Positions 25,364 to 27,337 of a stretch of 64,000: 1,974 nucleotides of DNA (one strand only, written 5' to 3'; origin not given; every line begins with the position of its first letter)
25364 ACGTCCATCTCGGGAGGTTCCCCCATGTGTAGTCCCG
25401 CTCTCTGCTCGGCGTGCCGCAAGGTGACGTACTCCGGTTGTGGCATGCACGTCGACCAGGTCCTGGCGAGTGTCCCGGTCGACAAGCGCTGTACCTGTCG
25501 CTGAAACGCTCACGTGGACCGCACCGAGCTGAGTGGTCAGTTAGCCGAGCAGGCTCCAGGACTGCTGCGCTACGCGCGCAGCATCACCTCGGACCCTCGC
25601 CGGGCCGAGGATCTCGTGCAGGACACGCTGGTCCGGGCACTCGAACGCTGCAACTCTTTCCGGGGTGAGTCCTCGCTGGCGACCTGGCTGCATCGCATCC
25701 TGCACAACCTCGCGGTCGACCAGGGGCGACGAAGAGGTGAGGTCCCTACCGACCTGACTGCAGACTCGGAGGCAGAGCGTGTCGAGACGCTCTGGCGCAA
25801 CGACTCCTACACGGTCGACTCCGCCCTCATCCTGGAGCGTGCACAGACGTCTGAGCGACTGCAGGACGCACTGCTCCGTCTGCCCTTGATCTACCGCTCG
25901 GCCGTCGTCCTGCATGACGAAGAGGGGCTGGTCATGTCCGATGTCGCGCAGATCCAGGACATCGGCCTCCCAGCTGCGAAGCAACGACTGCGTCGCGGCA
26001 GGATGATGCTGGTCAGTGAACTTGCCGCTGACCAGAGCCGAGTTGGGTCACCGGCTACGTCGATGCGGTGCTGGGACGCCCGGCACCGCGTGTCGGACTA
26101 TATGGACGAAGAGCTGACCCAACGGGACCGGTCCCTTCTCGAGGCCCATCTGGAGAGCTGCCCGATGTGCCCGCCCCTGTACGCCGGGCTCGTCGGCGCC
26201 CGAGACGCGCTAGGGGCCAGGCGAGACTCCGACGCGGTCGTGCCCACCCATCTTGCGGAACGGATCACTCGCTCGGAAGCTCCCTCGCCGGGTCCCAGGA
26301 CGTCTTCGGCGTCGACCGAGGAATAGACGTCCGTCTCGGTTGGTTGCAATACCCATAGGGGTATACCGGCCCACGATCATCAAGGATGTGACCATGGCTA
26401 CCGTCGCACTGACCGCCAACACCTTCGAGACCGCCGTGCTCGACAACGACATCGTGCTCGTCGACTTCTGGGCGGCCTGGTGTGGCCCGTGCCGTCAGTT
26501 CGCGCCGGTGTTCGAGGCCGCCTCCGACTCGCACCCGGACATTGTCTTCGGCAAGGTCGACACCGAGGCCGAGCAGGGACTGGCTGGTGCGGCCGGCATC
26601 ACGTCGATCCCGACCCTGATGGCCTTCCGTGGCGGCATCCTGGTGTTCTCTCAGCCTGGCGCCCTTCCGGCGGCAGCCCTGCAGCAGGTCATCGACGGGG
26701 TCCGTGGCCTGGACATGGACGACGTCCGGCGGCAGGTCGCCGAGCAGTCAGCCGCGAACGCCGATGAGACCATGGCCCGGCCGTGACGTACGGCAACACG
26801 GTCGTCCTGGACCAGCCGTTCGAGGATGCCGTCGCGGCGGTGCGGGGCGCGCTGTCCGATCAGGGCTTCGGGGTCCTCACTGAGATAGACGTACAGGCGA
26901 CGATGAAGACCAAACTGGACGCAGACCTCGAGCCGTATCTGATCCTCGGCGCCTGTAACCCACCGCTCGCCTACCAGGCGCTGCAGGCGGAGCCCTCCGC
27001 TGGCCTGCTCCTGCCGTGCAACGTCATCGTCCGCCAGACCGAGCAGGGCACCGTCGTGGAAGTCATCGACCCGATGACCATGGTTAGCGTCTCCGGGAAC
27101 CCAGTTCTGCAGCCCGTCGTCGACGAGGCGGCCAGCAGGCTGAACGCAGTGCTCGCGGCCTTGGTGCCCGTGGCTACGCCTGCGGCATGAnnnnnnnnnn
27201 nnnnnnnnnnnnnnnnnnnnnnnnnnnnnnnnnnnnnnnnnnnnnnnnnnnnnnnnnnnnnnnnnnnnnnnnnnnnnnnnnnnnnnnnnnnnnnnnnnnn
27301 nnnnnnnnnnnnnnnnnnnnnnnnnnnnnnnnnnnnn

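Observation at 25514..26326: Sigma factor and ZAS anti-sigma domain in one polypeptide, next to thioredoxin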

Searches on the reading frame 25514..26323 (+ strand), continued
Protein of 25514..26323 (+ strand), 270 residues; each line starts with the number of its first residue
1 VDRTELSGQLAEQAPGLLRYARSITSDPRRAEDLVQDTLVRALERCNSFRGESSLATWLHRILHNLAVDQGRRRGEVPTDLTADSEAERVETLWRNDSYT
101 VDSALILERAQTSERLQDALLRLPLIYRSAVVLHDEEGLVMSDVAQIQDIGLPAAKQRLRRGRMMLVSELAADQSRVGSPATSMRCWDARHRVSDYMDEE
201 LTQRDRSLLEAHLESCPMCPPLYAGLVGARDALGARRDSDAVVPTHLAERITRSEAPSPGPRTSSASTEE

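Call 63: find_encoding_contigs(protein=P0009, flank=6000, max_places=3)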
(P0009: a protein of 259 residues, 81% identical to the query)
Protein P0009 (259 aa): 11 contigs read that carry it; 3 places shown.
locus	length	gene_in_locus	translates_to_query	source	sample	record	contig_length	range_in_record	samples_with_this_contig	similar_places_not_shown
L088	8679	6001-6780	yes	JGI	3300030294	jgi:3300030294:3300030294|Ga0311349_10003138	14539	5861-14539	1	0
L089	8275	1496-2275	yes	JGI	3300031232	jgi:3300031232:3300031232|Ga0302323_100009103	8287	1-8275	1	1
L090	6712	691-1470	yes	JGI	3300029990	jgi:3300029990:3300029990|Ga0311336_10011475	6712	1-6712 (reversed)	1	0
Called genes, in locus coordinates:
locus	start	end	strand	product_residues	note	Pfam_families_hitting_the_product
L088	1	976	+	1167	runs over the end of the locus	PF13482:RNase_H_2, PF13086:AAA_11 (faint), PF13245:AAA_19, PF13604:AAA_30, PF13087:AAA_12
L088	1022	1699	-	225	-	PF01638:HxlR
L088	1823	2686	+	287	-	PF01209:Ubie_methyltran, PF08241:Methyltransf_11, PF08242:Methyltransf_12, PF13649:Methyltransf_25, PF13847:Methyltransf_31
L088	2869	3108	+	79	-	-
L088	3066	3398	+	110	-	PF00561:Abhydrolase_1 (weak)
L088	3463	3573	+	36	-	-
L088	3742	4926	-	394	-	PF00353:HemolysinCabind, PF15418:DUF4625 (faint), PF23034:DUF7035 (faint), PF24893:DUF7743 (faint), PF19271:Nis1 (faint)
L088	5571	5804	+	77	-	PF11127:YgaP-like_TM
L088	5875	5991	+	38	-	-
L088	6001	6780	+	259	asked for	PF04542:Sigma70_r2, PF22029:PhyR_sigma2, PF08281:Sigma70_r4_2, PF13490:zf-HC2 (weak)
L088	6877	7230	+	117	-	PF00581:Rhodanese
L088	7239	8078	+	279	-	PF01925:TauE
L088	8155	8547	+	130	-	PF00085:Thioredoxin, PF13098:Thioredoxin_2 (weak)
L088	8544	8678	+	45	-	?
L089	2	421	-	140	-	?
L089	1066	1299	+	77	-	PF11127:YgaP-like_TM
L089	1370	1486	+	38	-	-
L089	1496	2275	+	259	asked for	PF04542:Sigma70_r2, PF22029:PhyR_sigma2, PF08281:Sigma70_r4_2, PF13490:zf-HC2 (weak)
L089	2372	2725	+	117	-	PF00581:Rhodanese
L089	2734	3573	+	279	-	PF01925:TauE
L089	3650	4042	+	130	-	PF00085:Thioredoxin, PF13098:Thioredoxin_2 (weak)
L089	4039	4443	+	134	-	PF03625:DUF302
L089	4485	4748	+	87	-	PF02583:Trns_repr_metal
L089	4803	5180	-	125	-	-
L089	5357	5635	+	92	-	PF01022:HTH_5, PF12840:HTH_20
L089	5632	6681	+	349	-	PF03773:ArsP_1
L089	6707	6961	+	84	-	PF13192:Thioredoxin_3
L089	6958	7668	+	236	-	PF02585:PIG-L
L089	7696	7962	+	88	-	PF02635:DsrE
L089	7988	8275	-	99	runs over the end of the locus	?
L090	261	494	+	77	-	PF11127:YgaP-like_TM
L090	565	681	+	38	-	-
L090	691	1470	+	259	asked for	PF04542:Sigma70_r2, PF22029:PhyR_sigma2, PF08281:Sigma70_r4_2, PF13490:zf-HC2 (weak)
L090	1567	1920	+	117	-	PF00581:Rhodanese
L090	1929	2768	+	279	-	PF01925:TauE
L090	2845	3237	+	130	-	PF00085:Thioredoxin, PF13098:Thioredoxin_2 (weak)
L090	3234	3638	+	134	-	PF03625:DUF302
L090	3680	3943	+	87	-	PF02583:Trns_repr_metal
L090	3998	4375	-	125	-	-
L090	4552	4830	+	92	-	PF01022:HTH_5, PF12840:HTH_20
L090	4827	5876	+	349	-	PF03773:ArsP_1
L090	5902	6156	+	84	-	PF13192:Thioredoxin_3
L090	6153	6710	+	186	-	?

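Call 70: search_protein_families(library=pfam, proteins=[L004:5924-8932:+, L004:1679-2692:+, L005:1980-3905:+, L005:3920-4588:+, L005:5753-7069:+, L006:6074-7228:+, L007:5813-7480:+, L014:1164-3137:+, L014:4205-4852:+, L015:5797-6783:+], max_evalue=0.001)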
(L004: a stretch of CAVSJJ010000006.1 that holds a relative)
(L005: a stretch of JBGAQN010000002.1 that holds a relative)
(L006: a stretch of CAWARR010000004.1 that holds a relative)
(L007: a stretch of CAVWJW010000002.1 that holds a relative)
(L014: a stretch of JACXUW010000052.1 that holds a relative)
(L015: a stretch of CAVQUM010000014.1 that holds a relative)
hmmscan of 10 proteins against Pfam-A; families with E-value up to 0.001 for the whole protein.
L004:5924-8932:+ (1003 aa): 0 families

L004:1679-2692:+ (338 aa): 1 family
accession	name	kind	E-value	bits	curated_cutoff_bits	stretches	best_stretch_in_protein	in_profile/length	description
PF02424.20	ApbE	-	1.3e-47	163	25.6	1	45-299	16-258/266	ApbE family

L005:1980-3905:+ (642 aa): 3 families
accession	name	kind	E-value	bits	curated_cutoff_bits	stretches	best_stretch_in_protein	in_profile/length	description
PF00916.26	Sulfate_transp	-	3.9e-88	296.2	23.2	1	54-424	1-379/380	Sulfate permease family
PF01740.26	STAS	-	1.8e-12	47.4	22.6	1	479-579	4-100/106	STAS domain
PF16983.11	MFS_MOT1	-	0.00011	23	30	1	283-402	6-111/111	Molybdate transporter of MFS superfamily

L005:3920-4588:+ (223 aa): 1 family
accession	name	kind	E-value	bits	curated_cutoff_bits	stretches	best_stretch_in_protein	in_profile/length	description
PF03473.23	MOSC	-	1.1e-35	122.6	22.7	1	57-169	1-119/120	MOSC domain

L005:5753-7069:+ (439 aa): 2 families
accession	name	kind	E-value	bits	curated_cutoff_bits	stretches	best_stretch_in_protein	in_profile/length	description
PF00232.24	Glyco_hydro_1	-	5.1e-71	239.9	22.6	1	27-426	9-449/453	Glycosyl hydrolase family 1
PF02449.21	Glyco_hydro_42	-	2.4e-06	27.6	21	1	70-141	7-78/376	Beta-galactosidase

L006:6074-7228:+ (385 aa): 0 families

L007:5813-7480:+ (556 aa): 4 families
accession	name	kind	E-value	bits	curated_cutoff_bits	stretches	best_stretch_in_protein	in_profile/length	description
PF00890.30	FAD_binding_2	-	1.7e-40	139.9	20.4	1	7-527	2-400/414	FAD binding domain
PF01266.30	DAO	-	6.2e-13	49.4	27.9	1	7-110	2-80/353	FAD dependent oxidoreductase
PF12831.13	FAD_oxidored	-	1.5e-07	31.6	27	1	6-65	1-62/416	FAD dependent oxidoreductase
PF03486.20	HI0933_like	-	0.00026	20.9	50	0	6-48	2-44/244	HI0933-like protein Rossmann domain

L014:1164-3137:+ (658 aa): 2 families
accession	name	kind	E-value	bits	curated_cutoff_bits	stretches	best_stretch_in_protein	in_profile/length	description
PF00916.26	Sulfate_transp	-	7.6e-95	318.3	23.2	1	29-401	1-380/380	Sulfate permease family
PF01740.26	STAS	-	2.5e-07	30.8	22.6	1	460-561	8-105/106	STAS domain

L014:4205-4852:+ (216 aa): 3 families
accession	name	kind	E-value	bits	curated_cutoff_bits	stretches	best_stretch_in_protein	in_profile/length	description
PF13649.12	Methyltransf_25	-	1e-08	36.2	27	1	56-151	1-97/97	Methyltransferase domain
PF08242.18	Methyltransf_12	-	2.1e-07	32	30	1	57-153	1-98/98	Methyltransferase domain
PF08241.18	Methyltransf_11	-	2.8e-05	25.1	21.2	1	58-155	2-95/95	Methyltransferase domain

L015:5797-6783:+ (329 aa): 2 families
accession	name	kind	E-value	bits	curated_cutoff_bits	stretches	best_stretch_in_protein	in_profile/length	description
PF21959.2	DUF6923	-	0.00013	22.2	27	0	215-277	146-209/234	Repeat of unknown function (DUF6923)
PF13360.13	PQQ_2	-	0.00026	21.2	27.6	0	105-231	25-138/233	Outer membrane protein assembly factor BamB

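Call 80: find_encoding_contigs(protein=P0014, flank=5000, max_places=2)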
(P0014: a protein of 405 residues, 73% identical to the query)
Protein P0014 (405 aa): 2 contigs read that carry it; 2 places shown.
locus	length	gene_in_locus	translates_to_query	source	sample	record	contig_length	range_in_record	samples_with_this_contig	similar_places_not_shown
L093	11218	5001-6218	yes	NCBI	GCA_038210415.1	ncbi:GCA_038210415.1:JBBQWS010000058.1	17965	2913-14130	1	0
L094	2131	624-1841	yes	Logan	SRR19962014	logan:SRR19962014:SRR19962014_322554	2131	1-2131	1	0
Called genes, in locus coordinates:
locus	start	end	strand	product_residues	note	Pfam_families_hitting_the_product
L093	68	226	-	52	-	-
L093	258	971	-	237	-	-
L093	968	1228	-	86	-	-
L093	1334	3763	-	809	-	PF00403:HMA, PF00122:E1-E2_ATPase, PF00702:Hydrolase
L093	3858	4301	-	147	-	-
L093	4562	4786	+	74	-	PF11127:YgaP-like_TM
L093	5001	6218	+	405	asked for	PF04542:Sigma70_r2, PF22029:PhyR_sigma2, PF08281:Sigma70_r4_2, PF13490:zf-HC2, PF00581:Rhodanese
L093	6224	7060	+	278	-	PF01925:TauE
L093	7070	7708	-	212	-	PF03848:TehB (weak), PF08241:Methyltransf_11, PF08242:Methyltransf_12 (weak), PF13649:Methyltransf_25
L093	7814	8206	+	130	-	PF00085:Thioredoxin, PF13098:Thioredoxin_2 (weak)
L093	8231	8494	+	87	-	PF02583:Trns_repr_metal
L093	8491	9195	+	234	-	PF02585:PIG-L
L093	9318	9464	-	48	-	-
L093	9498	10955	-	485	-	PF07992:Pyr_redox_2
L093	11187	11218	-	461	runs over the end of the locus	PF00753:Lactamase_B (weak), PF00581:Rhodanese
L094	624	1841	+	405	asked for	PF04542:Sigma70_r2, PF22029:PhyR_sigma2, PF08281:Sigma70_r4_2, PF13490:zf-HC2, PF00581:Rhodanese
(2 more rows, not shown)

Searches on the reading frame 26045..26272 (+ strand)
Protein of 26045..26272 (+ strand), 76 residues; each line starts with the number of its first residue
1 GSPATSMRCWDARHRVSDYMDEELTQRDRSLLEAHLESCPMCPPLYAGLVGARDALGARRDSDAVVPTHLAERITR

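Call 28: search_solved_structures(query=window:26045-26272:+, max_evalue=10, show_alignments=4)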
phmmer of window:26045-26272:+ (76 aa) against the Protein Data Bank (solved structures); distinct sequences matched with E-value up to 10: 3.
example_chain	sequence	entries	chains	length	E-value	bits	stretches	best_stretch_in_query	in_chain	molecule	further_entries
3hug_B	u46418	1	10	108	0.098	16.3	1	19-66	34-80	PROBABLE CONSERVED MEMBRANE PROTEIN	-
4tvs_A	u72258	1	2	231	0.43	14.3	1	20-60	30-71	Torsin-1A-interacting protein 1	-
9xb2_A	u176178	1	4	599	0.63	13.8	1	10-69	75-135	Ubiquitin-like protein SMT3,Trans-aconitate decarboxylase 1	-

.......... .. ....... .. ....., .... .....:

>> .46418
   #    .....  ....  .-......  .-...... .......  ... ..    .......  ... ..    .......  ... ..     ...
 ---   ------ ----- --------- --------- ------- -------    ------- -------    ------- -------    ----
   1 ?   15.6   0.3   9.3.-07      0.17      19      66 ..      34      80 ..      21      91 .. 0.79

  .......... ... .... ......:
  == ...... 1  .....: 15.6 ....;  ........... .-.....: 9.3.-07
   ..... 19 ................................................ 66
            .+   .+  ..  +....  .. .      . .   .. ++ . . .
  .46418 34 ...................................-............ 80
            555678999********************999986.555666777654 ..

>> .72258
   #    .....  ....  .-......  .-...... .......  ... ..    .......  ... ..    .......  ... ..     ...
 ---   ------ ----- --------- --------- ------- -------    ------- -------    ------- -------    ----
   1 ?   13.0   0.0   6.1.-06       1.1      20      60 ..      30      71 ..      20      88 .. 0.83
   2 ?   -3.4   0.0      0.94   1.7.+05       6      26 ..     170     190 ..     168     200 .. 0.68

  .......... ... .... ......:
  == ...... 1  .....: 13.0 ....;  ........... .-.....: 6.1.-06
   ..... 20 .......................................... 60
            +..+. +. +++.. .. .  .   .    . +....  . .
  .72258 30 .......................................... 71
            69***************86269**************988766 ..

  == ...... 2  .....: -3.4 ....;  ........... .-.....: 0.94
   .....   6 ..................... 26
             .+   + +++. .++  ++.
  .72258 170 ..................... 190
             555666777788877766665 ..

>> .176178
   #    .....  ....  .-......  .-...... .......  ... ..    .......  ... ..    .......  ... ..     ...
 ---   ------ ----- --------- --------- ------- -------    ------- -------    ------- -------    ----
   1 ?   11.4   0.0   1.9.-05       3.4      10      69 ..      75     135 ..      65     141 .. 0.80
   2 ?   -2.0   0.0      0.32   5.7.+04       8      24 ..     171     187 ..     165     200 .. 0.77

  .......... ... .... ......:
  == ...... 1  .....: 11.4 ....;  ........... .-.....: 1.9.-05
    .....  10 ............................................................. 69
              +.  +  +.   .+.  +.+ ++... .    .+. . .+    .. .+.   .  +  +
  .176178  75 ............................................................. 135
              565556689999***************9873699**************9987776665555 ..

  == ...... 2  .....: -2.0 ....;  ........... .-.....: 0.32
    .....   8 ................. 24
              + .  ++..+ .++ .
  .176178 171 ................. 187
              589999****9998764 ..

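Call 49: search_protein_representatives(protein=window:26045-26272:+)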
Query: 76 residues. Proteins with E-value up to 0.001 (for the whole library): 238; up to 1e-10: 51; up to 1e-30: 0. The best 150 are listed.
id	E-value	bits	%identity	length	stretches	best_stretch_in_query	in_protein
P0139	9.6e-24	98.9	66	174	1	6-75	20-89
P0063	1.3e-23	98.5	62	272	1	6-74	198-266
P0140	1.5e-22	95.1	65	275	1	6-74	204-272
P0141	5.9e-22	93.2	64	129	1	6-74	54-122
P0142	6.8e-21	89.9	60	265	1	3-74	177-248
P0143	8.6e-21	89.6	56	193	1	2-74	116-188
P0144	2.7e-20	88.0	57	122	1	5-76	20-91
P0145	2.9e-19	84.7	58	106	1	6-74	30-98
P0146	3.7e-19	84.4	59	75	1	7-75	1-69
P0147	2.9e-18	81.5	56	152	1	5-74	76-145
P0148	3.1e-18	81.4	56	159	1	3-75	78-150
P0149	4.8e-18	80.8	53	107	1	6-75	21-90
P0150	1.2e-17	79.6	53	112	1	2-74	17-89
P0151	1.5e-17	79.3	59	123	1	7-74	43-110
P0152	1.5e-17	79.3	59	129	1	9-74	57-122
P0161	7.1e-15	70.8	53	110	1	7-74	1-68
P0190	3.6e-10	55.9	43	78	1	7-75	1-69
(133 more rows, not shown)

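Call 74: find_encoding_contigs(protein=P0161, flank=3000, max_places=3)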
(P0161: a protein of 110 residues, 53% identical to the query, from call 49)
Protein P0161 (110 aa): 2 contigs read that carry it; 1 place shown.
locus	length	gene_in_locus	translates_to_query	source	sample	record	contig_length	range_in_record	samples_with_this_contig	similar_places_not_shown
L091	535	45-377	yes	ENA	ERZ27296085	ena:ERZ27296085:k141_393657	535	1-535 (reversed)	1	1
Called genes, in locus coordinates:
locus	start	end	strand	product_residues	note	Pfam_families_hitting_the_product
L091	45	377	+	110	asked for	PF13490:zf-HC2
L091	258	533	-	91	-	?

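Call 75: find_encoding_contigs(protein=P0190, flank=3000, max_places=3)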
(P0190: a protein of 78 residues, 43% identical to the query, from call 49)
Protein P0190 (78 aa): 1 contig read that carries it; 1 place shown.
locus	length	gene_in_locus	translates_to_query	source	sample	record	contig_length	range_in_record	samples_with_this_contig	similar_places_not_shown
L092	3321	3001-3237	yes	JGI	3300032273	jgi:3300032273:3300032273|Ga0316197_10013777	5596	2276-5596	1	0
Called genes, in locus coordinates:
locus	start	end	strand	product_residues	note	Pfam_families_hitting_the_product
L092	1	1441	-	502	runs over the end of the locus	PF07730:HisKA_3, PF02518:HATPase_c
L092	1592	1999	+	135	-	-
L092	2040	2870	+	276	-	PF03640:Lipoprotein_15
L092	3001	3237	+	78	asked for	PF13490:zf-HC2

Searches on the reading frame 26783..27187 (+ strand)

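Call 5: search_protein_families(library=pfam, proteins=[window:26783-27187:+], max_evalue=0.1)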
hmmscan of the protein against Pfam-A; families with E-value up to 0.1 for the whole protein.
window:26783-27187:+ (135 aa): 1 family
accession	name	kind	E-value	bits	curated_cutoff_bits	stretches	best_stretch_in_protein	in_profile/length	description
PF03625.19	DUF302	-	6.9e-26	90.4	23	1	35-97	1-63/63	Domain of unknown function DUF302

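Call 6: search_protein_families(library=ncbifam, proteins=[window:26783-27187:+], max_evalue=0.1)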
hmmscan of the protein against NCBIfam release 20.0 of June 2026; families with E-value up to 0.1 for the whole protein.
window:26783-27187:+ (135 aa): 0 families
